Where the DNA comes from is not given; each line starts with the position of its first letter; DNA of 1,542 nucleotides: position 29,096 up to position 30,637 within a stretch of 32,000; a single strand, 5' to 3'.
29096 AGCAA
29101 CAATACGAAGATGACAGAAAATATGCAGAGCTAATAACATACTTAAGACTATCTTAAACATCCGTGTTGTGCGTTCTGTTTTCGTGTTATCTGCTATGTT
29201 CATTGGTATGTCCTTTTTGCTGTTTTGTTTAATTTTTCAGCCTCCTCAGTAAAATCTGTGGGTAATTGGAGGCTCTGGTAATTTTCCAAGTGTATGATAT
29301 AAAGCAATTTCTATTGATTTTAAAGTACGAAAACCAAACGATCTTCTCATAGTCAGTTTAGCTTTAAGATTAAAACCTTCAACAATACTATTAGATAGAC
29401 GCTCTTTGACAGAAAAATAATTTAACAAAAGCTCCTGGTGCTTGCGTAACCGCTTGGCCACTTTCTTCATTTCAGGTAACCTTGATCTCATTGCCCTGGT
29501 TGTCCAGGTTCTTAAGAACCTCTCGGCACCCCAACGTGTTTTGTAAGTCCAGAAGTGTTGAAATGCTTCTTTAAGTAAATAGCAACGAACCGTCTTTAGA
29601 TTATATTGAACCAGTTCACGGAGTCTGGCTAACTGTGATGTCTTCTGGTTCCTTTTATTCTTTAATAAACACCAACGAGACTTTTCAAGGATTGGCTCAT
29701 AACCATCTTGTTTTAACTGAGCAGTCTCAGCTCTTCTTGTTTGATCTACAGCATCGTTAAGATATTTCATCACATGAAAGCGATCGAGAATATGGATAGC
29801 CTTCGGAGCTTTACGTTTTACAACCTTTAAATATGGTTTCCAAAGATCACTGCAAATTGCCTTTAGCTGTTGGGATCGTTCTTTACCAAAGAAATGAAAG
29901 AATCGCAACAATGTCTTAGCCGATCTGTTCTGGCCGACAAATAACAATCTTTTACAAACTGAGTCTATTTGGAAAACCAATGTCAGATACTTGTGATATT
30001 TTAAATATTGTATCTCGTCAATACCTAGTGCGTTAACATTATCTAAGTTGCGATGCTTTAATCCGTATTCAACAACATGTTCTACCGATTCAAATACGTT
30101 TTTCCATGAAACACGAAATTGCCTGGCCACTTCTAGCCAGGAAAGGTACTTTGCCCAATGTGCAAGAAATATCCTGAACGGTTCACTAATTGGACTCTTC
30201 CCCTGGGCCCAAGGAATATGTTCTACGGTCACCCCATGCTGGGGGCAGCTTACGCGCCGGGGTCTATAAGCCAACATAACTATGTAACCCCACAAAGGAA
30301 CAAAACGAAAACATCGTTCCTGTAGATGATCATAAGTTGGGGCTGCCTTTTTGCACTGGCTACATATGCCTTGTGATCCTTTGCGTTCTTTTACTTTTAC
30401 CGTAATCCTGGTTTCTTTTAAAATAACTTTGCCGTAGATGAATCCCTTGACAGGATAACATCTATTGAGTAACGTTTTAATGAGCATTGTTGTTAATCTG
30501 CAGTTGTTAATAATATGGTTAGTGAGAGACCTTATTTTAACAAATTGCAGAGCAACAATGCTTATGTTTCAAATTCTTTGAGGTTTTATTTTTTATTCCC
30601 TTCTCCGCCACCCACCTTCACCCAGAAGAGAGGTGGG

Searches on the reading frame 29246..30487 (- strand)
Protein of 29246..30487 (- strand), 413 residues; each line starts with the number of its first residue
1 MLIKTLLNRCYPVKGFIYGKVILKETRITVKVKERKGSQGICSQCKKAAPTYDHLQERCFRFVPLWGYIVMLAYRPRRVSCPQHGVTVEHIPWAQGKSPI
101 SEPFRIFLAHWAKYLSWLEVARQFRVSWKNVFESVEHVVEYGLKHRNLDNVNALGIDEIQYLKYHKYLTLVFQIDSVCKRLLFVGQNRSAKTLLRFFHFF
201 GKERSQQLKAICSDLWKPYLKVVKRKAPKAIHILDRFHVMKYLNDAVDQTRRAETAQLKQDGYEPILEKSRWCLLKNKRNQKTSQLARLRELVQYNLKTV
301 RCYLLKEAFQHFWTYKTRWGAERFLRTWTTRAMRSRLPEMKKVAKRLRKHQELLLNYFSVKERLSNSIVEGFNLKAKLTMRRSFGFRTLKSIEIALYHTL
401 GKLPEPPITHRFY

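Call 9: search_protein_families(library=pfam, proteins=[window:29246-30487:-], max_evalue=0.001)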
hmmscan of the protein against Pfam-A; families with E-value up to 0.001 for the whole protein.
window:29246-30487:- (413 aa): 1 family
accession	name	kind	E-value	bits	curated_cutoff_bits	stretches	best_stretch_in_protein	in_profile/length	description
PF01610.23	DDE_Tnp_ISL3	-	1e-69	235.4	23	1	154-391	1-235/240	Transposase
